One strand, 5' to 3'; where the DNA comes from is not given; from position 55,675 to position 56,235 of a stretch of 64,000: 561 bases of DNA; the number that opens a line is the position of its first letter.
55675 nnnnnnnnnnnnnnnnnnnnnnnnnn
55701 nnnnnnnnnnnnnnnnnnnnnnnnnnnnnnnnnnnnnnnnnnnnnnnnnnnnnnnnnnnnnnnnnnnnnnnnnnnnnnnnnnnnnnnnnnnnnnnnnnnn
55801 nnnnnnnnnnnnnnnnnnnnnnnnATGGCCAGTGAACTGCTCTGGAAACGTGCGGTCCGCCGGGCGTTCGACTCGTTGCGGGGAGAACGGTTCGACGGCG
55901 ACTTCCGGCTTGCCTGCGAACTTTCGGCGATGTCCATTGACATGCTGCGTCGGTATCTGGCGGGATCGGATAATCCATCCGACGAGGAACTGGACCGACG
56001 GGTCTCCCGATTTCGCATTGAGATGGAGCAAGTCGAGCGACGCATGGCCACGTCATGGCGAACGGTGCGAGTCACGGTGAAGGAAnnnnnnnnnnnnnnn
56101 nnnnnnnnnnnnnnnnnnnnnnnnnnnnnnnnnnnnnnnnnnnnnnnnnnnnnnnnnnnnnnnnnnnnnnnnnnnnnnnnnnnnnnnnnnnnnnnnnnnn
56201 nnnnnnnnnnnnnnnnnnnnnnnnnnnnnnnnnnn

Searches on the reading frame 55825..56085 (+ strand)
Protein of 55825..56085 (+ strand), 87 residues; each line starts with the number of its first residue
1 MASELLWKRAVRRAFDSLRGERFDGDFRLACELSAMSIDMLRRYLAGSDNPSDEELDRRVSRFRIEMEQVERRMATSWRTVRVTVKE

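Call 6: search_protein_families(library=pfam, proteins=[window:55825-56085:+], max_evalue=1)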
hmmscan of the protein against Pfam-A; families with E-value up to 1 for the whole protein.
window:55825-56085:+ (87 aa): 2 families
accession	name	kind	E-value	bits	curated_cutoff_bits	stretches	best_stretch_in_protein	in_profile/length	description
PF13359.12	DDE_Tnp_4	-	0.071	13.2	24.8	1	50-86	103-139/158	DDE superfamily endonuclease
PF22800.1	CFAP410_C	-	0.42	10.8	27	1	30-45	17-32/36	CFAP410 C-terminal domain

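Call 7: search_protein_families(library=ncbifam, proteins=[window:55825-56085:+], max_evalue=1)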
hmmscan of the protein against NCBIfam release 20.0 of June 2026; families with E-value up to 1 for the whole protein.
window:55825-56085:+ (87 aa): 0 families

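Call 8: search_protein_families(library=padloc, proteins=[window:55825-56085:+], max_evalue=1)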
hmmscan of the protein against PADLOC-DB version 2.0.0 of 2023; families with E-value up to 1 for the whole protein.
window:55825-56085:+ (87 aa): 0 families
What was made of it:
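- No PADLOC or NCBIfam model matches (calls 7, 8).
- Tried and rejected: The small ORF has no Pfam, NCBIfam or PADLOC hit (calls 6-8).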

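Call 10: find_homologous_proteins(query=window:55825-56085:+, max_evalue=0.1)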
Query window:55825-56085:+ (87 aa): 3 proteins with E <= 0.1 among 5 candidates.
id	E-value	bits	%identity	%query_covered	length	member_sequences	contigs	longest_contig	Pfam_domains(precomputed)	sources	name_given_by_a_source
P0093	2.7e-48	179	100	100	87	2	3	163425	-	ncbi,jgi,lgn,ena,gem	jgi:hypothetical protein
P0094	1.3e-37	145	82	100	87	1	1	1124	-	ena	-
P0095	7.0e-32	127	71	100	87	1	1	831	-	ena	-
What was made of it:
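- Tried and rejected: Word-based homologue search found only three close relatives (call 10).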

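Call 28: search_solved_structures(query=A1, max_evalue=10, show_alignments=2)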
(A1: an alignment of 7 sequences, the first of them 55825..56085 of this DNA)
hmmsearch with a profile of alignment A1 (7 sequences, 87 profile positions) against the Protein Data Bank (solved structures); distinct sequences matched with E-value up to 10: 5.
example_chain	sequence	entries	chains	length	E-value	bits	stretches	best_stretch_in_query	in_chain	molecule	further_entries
5xsy_A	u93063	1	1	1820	1.1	12.9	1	48-82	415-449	Sodium channel protein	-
7unh_A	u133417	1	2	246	1.1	12.8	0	50-84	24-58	SP2 designed chlorophyll dimer protein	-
7uni_A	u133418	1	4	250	1.4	12.6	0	50-84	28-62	SP2-ZnPPaM designed chlorophyll dimer protein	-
8xks_N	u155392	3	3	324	1.6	12.3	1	12-66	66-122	Moc34 | CrTam35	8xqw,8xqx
8glt_1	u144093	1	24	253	1.8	12.2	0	50-84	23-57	C2-chlorophyll-comp_O32-15_ctermHis, polyalanine model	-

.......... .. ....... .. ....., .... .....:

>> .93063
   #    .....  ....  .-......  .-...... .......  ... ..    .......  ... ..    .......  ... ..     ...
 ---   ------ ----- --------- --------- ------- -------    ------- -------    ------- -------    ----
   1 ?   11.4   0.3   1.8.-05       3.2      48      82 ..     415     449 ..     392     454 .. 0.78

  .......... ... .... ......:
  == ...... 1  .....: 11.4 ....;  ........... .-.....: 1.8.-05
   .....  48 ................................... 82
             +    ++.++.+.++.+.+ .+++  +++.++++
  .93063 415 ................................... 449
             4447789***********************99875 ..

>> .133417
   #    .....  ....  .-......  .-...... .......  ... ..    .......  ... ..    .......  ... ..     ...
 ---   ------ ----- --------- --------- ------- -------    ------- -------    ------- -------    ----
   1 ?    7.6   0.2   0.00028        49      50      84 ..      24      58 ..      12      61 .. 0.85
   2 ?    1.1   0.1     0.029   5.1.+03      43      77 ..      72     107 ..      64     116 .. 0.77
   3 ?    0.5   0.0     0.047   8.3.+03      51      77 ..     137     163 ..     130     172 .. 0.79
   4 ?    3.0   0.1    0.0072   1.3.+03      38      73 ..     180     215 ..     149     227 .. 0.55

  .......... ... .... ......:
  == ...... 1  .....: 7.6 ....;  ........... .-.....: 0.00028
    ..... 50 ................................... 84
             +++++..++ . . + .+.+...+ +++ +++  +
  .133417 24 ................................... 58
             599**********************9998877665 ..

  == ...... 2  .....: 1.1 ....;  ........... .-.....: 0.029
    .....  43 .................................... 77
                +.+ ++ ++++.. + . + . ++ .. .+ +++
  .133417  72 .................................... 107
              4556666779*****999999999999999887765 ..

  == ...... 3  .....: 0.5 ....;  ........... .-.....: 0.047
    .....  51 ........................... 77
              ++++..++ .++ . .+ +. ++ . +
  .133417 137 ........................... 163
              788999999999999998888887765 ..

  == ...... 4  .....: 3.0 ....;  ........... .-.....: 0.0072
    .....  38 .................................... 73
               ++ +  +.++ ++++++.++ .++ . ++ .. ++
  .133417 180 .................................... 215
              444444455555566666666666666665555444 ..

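Call 45: find_homologous_proteins(query=A4, max_evalue=0.01)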
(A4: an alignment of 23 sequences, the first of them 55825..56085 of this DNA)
Query A4 (23 sequences) (87 aa, profile of the alignment): 116 proteins with E <= 0.01 among 1476 candidates.
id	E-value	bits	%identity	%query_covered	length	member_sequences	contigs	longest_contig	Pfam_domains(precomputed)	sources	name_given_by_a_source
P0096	2.1e-34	135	29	90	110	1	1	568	-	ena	-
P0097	8.2e-33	130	-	-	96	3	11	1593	-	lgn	-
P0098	3.3e-32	128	26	64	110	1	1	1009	PF18993.7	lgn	-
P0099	1.0e-29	120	-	-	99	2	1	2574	-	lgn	-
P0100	1.2e-29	120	26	64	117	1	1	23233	-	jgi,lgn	jgi:hypothetical protein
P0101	2.7e-29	119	-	-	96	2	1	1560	PF18993.7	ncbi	-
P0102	3.0e-29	119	-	-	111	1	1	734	PF18993.7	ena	-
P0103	3.5e-29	118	-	-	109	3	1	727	PF18993.7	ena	-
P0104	5.1e-29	118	-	-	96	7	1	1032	PF18993.7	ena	-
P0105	5.4e-29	118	-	-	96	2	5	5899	PF18993.7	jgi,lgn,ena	jgi:hypothetical protein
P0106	7.2e-29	117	-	-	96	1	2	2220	PF18993.7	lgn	-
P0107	7.5e-29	117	34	79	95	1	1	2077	-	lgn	-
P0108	1.1e-28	117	-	-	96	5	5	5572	PF18993.7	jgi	jgi:hypothetical protein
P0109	1.7e-28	116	-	-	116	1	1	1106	PF18993.7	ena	-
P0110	2.3e-28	116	28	82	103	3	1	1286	-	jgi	-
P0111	2.3e-28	116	-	-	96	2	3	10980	PF18993.7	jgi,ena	jgi:hypothetical protein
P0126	2.0e-25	106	-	-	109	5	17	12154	-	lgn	-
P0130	6.0e-25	105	-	-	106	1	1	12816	PF18993.7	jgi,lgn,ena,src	-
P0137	3.9e-24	102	-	-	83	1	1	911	PF18993.7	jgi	jgi:hypothetical protein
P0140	7.3e-24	101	-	-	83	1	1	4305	PF18993.7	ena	-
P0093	3.4e-19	86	100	100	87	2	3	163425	-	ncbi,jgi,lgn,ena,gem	jgi:hypothetical protein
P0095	1.9e-16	78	71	100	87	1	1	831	-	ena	-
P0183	3.0e-13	67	-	-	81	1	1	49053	-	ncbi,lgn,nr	ncbi:MAG TPA: hypothetical protein VFV05_07815 [Methylomirabilota bacterium]|nr:hypothetical protein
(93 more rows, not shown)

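Call 46: search_solved_structures(query=A4, max_evalue=10, show_alignments=2)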
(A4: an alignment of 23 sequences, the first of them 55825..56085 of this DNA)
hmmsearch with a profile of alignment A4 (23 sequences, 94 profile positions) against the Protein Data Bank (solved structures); distinct sequences matched with E-value up to 10: 9.
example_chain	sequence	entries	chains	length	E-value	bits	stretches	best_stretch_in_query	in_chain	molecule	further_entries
4b86_A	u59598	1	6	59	0.58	13.5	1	33-80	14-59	MALE-SPECIFIC LETHAL 1 HOMOLOG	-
4wzx_A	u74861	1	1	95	0.66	13.3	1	8-84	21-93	Serine/threonine-protein kinase ULK3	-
5apu_A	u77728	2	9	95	0.75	13.1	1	44-82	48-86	GENERAL CONTROL PROTEIN GCN4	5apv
5apt_A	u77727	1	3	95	0.83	13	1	44-83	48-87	GENERAL CONTROL PROTEIN GCN4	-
9tlw_A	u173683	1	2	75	0.93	12.8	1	28-84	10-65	Sc-apCC-2-MCL-1-4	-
9nds_A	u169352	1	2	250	1.7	11.9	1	44-83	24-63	CSM8 A*02:01/MHC class I antigen chimera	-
9e5c_6q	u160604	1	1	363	2.3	11.5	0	28-84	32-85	Protein TAX-1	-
3lbx_B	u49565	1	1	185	7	10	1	47-87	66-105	Spectrin beta chain, erythrocyte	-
2pms_C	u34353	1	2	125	9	9.6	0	47-90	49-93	PNEUMOCOCCAL SURFACE PROTEIN A (PSPA)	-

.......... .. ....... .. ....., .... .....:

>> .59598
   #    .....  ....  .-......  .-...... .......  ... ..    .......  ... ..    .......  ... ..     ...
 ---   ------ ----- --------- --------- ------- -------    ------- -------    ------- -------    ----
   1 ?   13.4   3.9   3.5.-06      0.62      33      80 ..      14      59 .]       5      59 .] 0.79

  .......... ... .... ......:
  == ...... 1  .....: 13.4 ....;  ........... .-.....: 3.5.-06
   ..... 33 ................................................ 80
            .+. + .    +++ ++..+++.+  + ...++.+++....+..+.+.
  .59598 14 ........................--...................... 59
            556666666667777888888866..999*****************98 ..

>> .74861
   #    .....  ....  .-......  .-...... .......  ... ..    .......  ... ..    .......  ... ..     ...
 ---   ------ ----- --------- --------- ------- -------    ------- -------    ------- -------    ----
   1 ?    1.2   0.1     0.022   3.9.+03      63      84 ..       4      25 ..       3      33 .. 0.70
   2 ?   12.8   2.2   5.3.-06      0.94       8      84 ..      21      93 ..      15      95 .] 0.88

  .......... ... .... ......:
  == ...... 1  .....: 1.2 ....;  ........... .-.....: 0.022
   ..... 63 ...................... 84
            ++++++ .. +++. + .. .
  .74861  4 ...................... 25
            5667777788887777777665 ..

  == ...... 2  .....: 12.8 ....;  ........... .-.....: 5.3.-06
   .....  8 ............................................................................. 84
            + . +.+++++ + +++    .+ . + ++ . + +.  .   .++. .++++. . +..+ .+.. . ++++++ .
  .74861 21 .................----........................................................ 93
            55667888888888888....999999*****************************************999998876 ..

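Call 47: search_protein_families(library=pfam, proteins=[P0098, P0101, P0105, P0130, P0096, P0126, P0093, P0183], max_evalue=1)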
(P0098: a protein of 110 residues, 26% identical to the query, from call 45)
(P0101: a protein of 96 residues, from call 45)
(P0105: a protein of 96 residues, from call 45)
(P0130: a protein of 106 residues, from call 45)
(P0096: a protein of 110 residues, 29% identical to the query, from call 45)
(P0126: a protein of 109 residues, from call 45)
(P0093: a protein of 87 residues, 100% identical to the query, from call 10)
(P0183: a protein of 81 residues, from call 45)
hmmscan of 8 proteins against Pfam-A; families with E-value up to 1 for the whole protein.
P0098 (110 aa): 2 families
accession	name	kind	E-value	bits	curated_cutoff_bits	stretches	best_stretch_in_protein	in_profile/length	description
PF18993.5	Rv0078B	-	1.3e-05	25.5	27.1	1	43-82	4-43/63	Rv0078B-related antitoxin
PF20084.4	TrbK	-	0.99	10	23.9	1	74-109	48-83/102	Conjugative transfer region protein TrbK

P0101 (96 aa): 1 family
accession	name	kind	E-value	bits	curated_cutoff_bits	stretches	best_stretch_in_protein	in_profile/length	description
PF18993.5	Rv0078B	-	7.3e-06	26.3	27.1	1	29-67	4-42/63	Rv0078B-related antitoxin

P0105 (96 aa): 1 family
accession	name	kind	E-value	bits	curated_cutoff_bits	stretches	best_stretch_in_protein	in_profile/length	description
PF18993.5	Rv0078B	-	1.2e-05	25.7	27.1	1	29-67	4-42/63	Rv0078B-related antitoxin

P0130 (106 aa): 3 families
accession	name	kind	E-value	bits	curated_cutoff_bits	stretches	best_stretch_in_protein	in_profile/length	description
PF18993.5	Rv0078B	-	0.00051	20.4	27.1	1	39-77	4-42/63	Rv0078B-related antitoxin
PF09179.16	TilS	-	0.13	13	21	1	57-96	20-57/67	TilS substrate binding domain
PF16994.11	Glyco_trans_4_5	-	0.32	11.2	26.6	1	53-99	99-143/172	Glycosyl-transferase family 4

P0096 (110 aa): 1 family
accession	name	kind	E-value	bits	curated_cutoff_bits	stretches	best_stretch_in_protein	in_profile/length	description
PF18993.5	Rv0078B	-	0.0012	19.2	27.1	1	43-86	4-47/63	Rv0078B-related antitoxin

P0126 (109 aa): 3 families
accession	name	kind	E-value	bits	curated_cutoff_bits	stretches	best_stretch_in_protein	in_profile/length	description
PF00531.28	Death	-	0.0052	17.3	22.6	1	43-89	2-56/86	Death domain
PF18993.5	Rv0078B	-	0.03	14.7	27.1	1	39-82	3-46/63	Rv0078B-related antitoxin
PF12315.14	DA1-like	-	0.11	12.3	25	1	40-69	117-146/213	Protein DA1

P0093 (87 aa): 2 families
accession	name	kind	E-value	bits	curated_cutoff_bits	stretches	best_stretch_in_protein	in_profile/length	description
PF13359.12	DDE_Tnp_4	-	0.071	13.2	24.8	1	50-86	103-139/158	DDE superfamily endonuclease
PF22800.1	CFAP410_C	-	0.42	10.8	27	1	30-45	17-32/36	CFAP410 C-terminal domain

P0183 (81 aa): 0 families
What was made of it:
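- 55825..56088 (+): 87-aa predicted antitoxin, a distant member of the MenA1/Rv0078B (PF18993) superfamily. It is predicted to form three helices (residues 2-18, 21-46, 53-86). The N-terminal helix, which carries invariant W7 (codon 55843-55845), is an addition relative to MenA1. No direct Pfam hit for the window protein itself (calls 6, 47).
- On MenA1 / Rv0078B-related antitoxins (PF18993): No hit for the window protein (calls 6, 47).
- In the other direction, main-clade partners hit PF18993 at E about 1e-5 (call 47). The window's own antitoxin has no direct PF18993 hit (calls 6, 47).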

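Call 52: search_protein_families(library=pfam, alignment_id=A5, max_evalue=0.01)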
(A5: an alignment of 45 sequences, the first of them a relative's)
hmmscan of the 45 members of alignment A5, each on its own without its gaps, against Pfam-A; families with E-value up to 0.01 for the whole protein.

A. member 1, P0093 (87 aa): 0 families

B. families by the number of members that match (of 45 scanned): 3 families
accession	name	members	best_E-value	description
PF18993.5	Rv0078B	8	7.3e-06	Rv0078B-related antitoxin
PF07505.17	DUF5131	1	0.0032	Protein of unknown function (DUF5131)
PF00531.28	Death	1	0.0052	Death domain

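Call 60: predict_structure(alignment_id=A5)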
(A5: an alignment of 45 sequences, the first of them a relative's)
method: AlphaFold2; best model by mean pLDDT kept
length: 87 residues; sequences in the alignment: 45
mean_pLDDT: 83.5   pTM: 0.52
mean pLDDT of the five models: 83.5, 79.1, 78.7, 77.8, 76.7
residues with pLDDT >= 90: 36; 70-90: 37; 50-70: 14; < 50: 0
segments of 3 or more residues with pLDDT < 50: none
pLDDT, mean of each block of 10 residues (from residue 1): 75 69 79 91 91 94 93 86 69
secondary structure, 60 per line:
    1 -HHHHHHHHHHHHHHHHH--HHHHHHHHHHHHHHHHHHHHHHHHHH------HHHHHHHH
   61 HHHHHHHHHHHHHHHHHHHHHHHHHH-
elements in order: H2-18 H21-46 H53-86

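Call 64: fold_search(model_id=the predicted structure, library=pdb)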
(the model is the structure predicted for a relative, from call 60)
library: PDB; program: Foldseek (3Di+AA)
matches with E <= 10: 2; with E <= 0.001: 0
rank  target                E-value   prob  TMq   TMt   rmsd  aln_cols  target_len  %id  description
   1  8act_F                7.6e+00  0.04  0.18  0.12   2.7        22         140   32  structure of the human beta-cardiac myosin folded-back off state (released 2023-06-07)
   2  4okt_A                9.6e+00  0.05  0.25  0.10   5.5        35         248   20  Crystal structure of W741L-AR-LBD bound with co-regulator peptide (released 2014-08-20)
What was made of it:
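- The antitoxin model finds no structural match, MenA1 included (call 64).
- Tried and rejected: Foldseek with the antitoxin model found nothing meaningful (call 64).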

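Call 70: search_solved_structures(query=A7, max_evalue=10, show_alignments=0)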
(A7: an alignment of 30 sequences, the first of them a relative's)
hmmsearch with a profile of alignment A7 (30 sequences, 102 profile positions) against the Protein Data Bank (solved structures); distinct sequences matched with E-value up to 10: 4.
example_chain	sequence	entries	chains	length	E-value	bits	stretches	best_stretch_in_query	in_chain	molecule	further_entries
8tcg_C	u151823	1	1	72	0.61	13.3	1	46-96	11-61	Minibinder B6_BP_dslf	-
7lmx_A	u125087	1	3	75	0.85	12.9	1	46-96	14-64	Integrin inhibitor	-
5cdp_A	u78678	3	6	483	1.6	12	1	31-86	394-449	DNA gyrase subunit A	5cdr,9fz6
6dmp_A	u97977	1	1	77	3.7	10.8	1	25-63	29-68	Designed orthogonal protein DHD13_XAAA_A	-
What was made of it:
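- Tried and rejected: PDB sequence-profile searches with three partner alignments did not find the MenA1 chain (calls 28, 46, 70).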

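Call 75: find_encoding_contigs(protein=P0095, flank=2000, max_places=2)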
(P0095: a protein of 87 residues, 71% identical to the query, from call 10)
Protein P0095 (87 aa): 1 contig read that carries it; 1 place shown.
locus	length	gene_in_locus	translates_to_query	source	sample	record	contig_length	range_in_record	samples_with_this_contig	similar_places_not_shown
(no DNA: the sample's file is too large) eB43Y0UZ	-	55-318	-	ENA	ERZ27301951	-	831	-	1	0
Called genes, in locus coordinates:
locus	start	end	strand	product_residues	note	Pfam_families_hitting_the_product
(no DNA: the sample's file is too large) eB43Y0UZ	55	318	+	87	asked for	-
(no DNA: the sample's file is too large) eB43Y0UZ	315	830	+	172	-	?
